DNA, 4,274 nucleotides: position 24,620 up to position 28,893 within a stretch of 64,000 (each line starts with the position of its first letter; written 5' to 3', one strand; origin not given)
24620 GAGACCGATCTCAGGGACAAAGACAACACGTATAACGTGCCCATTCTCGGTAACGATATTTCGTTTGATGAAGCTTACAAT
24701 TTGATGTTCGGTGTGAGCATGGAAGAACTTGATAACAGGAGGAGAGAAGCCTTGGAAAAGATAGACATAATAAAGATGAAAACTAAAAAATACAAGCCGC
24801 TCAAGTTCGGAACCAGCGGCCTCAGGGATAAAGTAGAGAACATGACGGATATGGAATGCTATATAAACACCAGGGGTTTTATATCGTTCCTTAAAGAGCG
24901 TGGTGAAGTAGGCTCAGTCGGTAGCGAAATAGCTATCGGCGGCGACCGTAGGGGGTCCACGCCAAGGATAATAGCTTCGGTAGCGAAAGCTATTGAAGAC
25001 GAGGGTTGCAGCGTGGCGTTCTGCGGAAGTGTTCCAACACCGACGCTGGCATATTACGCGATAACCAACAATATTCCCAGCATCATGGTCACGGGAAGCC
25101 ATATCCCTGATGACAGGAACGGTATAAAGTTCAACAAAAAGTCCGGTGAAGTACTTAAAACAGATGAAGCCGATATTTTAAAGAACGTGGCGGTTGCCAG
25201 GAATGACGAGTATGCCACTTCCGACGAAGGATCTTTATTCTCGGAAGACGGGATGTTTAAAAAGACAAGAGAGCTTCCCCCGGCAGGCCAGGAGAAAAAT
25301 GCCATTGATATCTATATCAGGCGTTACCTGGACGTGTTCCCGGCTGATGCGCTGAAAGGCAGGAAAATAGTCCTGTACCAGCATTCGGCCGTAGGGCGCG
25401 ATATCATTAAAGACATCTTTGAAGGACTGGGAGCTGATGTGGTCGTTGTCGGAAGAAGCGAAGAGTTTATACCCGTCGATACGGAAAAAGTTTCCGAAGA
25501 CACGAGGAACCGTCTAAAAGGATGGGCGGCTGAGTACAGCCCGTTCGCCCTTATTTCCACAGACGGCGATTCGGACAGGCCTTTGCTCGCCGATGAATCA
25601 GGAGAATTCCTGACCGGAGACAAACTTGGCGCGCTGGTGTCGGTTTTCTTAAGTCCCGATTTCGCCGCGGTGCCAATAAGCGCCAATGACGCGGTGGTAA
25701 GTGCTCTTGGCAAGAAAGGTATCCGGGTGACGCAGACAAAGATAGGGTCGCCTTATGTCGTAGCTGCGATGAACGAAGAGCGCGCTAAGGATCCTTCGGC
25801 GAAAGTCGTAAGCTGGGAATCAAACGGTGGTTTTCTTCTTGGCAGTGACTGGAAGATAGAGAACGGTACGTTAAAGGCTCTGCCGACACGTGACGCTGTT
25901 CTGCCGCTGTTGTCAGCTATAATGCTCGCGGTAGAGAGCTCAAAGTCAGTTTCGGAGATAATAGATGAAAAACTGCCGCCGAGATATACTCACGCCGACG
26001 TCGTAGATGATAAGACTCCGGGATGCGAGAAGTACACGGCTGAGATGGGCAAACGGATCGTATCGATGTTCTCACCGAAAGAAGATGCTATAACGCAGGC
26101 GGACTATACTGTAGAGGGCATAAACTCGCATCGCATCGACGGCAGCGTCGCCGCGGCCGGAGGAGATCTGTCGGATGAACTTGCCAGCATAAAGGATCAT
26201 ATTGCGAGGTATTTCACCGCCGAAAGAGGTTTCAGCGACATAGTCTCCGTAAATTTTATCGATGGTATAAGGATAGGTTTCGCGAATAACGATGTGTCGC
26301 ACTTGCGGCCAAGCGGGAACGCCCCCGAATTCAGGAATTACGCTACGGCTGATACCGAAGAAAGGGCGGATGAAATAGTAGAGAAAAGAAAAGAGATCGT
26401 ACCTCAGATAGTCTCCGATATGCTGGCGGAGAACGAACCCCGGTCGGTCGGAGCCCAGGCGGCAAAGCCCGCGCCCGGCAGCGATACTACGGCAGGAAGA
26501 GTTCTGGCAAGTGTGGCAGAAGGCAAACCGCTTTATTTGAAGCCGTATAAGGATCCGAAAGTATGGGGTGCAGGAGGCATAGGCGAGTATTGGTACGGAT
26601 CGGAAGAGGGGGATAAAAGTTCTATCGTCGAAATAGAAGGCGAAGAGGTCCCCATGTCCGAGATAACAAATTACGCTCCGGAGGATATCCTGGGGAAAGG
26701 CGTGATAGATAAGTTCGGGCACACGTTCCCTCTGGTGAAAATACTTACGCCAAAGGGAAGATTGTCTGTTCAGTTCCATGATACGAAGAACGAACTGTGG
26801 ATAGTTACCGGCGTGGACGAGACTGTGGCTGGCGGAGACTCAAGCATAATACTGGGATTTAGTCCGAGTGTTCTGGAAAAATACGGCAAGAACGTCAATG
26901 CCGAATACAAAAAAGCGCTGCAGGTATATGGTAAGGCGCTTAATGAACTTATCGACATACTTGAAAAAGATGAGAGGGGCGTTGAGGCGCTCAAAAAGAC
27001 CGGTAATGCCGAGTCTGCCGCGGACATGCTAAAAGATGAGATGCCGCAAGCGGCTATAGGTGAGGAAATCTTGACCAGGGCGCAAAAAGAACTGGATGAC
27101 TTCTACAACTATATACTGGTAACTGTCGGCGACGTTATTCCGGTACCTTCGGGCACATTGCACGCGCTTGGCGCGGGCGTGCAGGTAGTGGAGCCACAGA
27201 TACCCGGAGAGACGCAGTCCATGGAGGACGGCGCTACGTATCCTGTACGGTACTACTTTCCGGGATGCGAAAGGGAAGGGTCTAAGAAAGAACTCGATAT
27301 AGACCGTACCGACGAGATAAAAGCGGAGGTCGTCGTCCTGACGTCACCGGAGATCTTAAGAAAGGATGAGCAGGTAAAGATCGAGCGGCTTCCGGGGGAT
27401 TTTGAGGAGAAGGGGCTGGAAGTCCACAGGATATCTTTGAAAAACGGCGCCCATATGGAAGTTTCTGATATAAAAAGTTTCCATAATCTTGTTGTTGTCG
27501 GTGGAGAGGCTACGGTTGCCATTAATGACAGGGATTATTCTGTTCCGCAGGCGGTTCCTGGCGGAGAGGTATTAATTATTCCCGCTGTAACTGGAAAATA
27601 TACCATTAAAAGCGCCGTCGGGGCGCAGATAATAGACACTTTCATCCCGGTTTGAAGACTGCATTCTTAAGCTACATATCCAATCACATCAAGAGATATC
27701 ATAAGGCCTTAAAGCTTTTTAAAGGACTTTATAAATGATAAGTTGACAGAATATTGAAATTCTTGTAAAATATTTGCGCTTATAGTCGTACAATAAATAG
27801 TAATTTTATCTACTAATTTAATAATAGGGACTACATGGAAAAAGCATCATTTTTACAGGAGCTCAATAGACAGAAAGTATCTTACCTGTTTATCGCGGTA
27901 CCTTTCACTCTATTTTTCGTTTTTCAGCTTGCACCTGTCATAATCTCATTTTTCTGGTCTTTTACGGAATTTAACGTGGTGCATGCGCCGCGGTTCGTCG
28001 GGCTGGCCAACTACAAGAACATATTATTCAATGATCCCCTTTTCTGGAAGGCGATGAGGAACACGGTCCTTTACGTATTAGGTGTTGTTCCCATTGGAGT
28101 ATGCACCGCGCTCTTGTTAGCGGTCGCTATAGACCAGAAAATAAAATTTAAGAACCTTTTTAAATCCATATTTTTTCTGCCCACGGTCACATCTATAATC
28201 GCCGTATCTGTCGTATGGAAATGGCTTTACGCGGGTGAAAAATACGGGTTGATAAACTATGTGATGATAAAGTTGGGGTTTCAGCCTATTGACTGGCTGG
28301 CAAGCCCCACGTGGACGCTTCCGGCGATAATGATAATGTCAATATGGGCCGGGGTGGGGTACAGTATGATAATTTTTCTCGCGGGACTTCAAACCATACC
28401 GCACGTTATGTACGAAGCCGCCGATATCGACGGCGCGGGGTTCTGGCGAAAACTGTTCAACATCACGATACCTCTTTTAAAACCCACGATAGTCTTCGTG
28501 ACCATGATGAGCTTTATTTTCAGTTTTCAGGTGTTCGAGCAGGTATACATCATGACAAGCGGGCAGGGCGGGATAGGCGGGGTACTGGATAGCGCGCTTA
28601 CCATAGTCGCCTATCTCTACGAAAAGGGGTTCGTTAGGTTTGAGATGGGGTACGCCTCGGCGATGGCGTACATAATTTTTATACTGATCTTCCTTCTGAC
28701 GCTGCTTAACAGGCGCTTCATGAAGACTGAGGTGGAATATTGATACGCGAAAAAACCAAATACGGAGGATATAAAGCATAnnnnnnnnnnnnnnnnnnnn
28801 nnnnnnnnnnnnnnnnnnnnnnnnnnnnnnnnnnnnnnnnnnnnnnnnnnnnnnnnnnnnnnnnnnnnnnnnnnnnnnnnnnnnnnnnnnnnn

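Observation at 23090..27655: Single polypeptide fusing a GDP-sugar pyrophosphorylase-like domain, a phosphomannomutase and a phosphomannose isomerase (a whole Fru-6-P to GDP-mannose route)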

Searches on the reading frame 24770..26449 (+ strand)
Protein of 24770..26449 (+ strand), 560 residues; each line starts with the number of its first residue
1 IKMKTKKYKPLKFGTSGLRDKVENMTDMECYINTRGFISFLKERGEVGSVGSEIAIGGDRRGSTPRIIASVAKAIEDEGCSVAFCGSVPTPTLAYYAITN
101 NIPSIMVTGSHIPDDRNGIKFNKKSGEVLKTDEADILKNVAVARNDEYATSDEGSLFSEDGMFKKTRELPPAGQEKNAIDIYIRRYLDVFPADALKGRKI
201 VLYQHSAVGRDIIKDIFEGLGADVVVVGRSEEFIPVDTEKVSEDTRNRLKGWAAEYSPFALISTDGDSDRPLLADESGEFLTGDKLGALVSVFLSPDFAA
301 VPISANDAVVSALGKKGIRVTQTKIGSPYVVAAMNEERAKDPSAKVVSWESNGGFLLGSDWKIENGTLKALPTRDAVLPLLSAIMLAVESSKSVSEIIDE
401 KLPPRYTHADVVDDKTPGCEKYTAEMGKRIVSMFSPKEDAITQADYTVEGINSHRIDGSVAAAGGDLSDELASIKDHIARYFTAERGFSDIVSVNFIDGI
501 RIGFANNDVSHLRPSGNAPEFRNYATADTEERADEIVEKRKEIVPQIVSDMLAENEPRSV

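Call 21: search_solved_structures(query=window:24770-26449:+, max_evalue=0.001, show_alignments=2)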
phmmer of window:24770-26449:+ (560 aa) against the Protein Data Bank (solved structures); distinct sequences matched with E-value up to 0.001: 23.
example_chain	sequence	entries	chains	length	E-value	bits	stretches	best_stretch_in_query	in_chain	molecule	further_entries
4hjh_A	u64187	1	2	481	1.6e-82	281.3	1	10-393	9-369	Phosphomannomutase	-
1wqa_A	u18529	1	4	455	1.7e-16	63.4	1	13-406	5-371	phospho-sugar mutase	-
9du5_A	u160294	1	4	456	3.2e-16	62.5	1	13-406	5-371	Phosphoglucomutase/phosphomannomutase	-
9g69_A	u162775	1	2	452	1.3e-13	53.9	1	13-336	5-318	Phosphoglucosamine mutase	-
7ojr_A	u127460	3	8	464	2.6e-13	52.9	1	13-337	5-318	Phosphoglucosamine mutase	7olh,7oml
2f7l_A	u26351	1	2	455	7.4e-13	51.4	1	40-437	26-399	455aa long hypothetical phospho-sugar mutase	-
7ojs_C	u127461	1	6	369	8.3e-12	47.9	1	209-337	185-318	Phosphoglucosamine mutase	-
6gyz_A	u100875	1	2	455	3.5e-11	45.9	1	13-336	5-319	Phosphoglucosamine mutase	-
9ix8_A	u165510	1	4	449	5.7e-11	45.2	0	53-329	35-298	Phosphopentomutase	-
3bkq_X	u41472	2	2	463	2.4e-10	43.1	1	54-146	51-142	Phosphomannomutase/phosphoglucomutase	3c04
4mrq_A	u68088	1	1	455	2.5e-10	43.1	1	54-146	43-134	Phosphomannomutase/phosphoglucomutase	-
4il8_A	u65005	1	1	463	2.6e-10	43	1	54-146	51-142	Phosphomannomutase/phosphoglucomutase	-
2fkf_A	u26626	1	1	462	2.6e-10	43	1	54-146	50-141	Phosphomannomutase/phosphoglucomutase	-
2h4l_X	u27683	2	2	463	2.6e-10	43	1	54-146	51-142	Phosphomannomutase/phosphoglucomutase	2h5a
1k35_A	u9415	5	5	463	2.6e-10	43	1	54-146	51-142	Phosphomannomutase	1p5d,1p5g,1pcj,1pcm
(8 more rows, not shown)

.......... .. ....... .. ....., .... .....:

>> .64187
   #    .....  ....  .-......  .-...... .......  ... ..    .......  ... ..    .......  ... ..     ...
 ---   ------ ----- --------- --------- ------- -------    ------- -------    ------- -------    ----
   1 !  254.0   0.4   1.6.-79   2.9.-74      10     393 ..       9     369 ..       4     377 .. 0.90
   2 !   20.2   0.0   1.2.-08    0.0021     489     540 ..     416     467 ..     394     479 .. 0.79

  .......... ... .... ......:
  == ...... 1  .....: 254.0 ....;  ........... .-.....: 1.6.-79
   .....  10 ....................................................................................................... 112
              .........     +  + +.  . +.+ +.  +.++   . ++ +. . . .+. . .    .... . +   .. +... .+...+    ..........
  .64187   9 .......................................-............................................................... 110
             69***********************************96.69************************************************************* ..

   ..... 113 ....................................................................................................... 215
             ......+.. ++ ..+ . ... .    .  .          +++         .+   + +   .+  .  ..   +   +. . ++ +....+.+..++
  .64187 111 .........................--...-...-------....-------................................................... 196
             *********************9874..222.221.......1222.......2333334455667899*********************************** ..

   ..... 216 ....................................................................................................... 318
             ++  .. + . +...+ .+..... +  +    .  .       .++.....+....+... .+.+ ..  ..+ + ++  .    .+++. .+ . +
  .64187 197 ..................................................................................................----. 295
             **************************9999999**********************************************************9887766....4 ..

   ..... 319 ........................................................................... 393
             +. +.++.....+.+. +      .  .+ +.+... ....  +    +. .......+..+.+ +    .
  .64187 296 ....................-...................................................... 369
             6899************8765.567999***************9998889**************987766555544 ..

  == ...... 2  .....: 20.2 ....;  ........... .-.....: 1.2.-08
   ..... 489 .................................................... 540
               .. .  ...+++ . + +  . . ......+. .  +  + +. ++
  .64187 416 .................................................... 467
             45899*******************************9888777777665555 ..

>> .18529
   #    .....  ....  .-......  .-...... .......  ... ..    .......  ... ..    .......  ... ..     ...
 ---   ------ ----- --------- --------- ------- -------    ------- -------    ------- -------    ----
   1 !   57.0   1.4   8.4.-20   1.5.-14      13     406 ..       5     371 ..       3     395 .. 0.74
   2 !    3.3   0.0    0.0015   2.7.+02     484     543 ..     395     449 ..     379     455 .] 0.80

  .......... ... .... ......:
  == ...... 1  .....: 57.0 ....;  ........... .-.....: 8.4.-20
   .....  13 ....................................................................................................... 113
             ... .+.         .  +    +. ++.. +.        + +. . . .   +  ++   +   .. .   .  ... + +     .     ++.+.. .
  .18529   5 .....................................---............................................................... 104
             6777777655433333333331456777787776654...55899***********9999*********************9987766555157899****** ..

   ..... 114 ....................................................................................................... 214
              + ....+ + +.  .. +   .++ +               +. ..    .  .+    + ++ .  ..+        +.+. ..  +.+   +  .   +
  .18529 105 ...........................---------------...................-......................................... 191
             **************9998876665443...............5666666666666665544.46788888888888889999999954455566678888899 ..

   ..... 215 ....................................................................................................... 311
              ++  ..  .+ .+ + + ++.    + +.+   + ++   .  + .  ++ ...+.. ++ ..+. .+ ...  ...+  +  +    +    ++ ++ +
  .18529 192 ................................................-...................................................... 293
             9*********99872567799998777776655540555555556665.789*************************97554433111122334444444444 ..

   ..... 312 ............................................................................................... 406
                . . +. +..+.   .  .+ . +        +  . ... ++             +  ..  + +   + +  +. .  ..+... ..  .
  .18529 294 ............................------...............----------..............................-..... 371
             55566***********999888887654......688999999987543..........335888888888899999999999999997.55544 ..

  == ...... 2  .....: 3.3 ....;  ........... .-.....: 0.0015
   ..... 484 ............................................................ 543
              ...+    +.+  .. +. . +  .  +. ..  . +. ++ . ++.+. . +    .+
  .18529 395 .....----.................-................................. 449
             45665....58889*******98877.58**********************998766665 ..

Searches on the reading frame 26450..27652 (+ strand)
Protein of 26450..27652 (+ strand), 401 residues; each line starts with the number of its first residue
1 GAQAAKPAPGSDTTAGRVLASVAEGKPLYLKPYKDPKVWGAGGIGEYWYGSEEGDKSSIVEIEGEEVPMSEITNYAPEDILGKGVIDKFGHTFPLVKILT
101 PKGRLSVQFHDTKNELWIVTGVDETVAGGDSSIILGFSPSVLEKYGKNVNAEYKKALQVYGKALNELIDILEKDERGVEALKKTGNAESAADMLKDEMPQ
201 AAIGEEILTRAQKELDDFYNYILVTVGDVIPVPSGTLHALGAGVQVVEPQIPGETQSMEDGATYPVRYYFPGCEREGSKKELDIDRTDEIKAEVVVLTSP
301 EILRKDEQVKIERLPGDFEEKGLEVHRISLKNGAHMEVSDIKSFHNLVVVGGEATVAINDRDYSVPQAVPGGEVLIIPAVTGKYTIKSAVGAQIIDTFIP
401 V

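Call 7: search_protein_families(library=pfam, proteins=[window:26450-27652:+], max_evalue=10)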
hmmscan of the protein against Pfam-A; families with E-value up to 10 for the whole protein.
window:26450-27652:+ (401 aa): 4 families
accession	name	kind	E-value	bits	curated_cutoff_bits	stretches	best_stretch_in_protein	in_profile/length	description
PF20511.4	PMI_typeI_cat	-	0.00014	22.4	22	1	34-115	29-106/143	Phosphomannose isomerase type I, catalytic domain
PF01050.24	MannoseP_isomer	-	0.0019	18.8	23.6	1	99-141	35-77/116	Mannose-6-phosphate isomerase C-terminal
PF21621.3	MPI_cupin_dom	-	0.0028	18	27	1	335-389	21-71/79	Mannose-6-phosphate isomerase, cupin domain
PF04212.24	MIT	-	0.032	14.7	30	1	150-183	17-52/66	MIT (microtubule interacting and transport) domain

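Call 20: search_solved_structures(query=window:26450-27652:+, max_evalue=1, show_alignments=3)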
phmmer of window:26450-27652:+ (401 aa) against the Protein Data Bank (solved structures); distinct sequences matched with E-value up to 1: 16.
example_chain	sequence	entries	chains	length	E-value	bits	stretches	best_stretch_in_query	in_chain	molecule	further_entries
1qwr_A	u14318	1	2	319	0.016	17.5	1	219-388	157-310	Mannose-6-phosphate isomerase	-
5zvr_A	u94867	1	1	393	0.029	16.6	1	44-116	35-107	Mannose-6-phosphate isomerase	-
5zvu_A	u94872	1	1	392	0.03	16.6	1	44-116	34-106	Mannose-6-phosphate isomerase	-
3h1m_A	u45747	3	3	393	0.03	16.6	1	44-116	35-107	Mannose-6-phosphate isomerase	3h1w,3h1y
5zt5_A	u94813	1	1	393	0.03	16.6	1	44-116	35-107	Mannose-6-phosphate isomerase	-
5zuy_A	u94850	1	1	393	0.03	16.6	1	44-116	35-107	Mannose-6-phosphate isomerase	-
2wfp_A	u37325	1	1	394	0.03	16.6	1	44-116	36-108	MANNOSE-6-PHOSPHATE ISOMERASE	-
5zt6_A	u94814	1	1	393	0.03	16.6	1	44-116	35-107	Mannose-6-phosphate isomerase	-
5zv0_A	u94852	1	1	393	0.031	16.6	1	44-116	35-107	Mannose-6-phosphate isomerase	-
1zx5_A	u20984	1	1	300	0.036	16.3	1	41-112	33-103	mannosephosphate isomerase, putative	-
5zvx_A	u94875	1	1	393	0.2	13.9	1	44-116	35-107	Mannose-6-phosphate isomerase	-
5zuw_A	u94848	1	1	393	0.34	13.1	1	44-115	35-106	Mannose-6-phosphate isomerase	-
1pmi_A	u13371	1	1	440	0.37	13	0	45-113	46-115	PHOSPHOMANNOSE ISOMERASE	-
5nw7_A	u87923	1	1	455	0.4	12.9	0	45-113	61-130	Mannose-6-phosphate isomerase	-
6ido_A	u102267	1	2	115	0.46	12.7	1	134-197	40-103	RNA polymerase sigma factor RpoS,RNA polymerase beta-flap-tip-helix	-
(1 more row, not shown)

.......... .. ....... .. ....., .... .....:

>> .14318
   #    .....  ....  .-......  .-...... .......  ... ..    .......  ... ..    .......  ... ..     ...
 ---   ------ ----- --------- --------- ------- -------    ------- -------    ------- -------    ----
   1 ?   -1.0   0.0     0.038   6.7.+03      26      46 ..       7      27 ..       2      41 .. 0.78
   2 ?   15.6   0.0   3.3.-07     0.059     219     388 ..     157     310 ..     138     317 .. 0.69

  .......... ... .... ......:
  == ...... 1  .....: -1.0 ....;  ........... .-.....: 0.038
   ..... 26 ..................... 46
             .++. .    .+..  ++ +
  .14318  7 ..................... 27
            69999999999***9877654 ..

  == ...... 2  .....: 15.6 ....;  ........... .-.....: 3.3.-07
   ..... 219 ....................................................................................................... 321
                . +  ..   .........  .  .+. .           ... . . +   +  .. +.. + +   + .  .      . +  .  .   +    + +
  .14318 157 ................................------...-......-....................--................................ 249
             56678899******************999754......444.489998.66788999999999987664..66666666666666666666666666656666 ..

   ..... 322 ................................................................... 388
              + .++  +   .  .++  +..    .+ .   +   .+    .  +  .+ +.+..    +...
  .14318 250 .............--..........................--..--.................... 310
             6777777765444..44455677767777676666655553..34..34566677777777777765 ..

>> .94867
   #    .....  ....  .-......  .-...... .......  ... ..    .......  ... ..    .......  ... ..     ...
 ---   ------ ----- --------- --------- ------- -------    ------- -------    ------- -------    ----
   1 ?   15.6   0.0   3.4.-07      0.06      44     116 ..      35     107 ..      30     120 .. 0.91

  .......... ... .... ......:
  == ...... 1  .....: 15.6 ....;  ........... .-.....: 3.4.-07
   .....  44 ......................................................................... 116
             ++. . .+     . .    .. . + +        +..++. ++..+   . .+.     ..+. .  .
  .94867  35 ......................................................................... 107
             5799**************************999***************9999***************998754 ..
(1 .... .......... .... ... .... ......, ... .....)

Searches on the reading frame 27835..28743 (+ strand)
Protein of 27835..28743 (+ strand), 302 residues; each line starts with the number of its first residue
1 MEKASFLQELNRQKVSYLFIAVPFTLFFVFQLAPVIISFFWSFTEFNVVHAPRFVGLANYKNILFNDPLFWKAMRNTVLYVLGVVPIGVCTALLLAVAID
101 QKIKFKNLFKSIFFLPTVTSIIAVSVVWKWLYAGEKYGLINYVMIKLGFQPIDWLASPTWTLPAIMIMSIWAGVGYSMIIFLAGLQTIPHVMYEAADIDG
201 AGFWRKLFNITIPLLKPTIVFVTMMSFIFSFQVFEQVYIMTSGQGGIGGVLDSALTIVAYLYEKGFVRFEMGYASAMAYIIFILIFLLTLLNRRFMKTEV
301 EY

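Call 8: search_protein_families(library=pfam, proteins=[window:27835-28743:+], max_evalue=0.001)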
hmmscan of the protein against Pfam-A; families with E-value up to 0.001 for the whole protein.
window:27835-28743:+ (302 aa): 1 family
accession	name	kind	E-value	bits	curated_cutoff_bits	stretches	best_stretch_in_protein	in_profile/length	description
PF00528.27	BPD_transp_1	-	3.8e-10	40.2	26.4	1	88-295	1-178/184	Binding-protein-dependent transport system inner membrane component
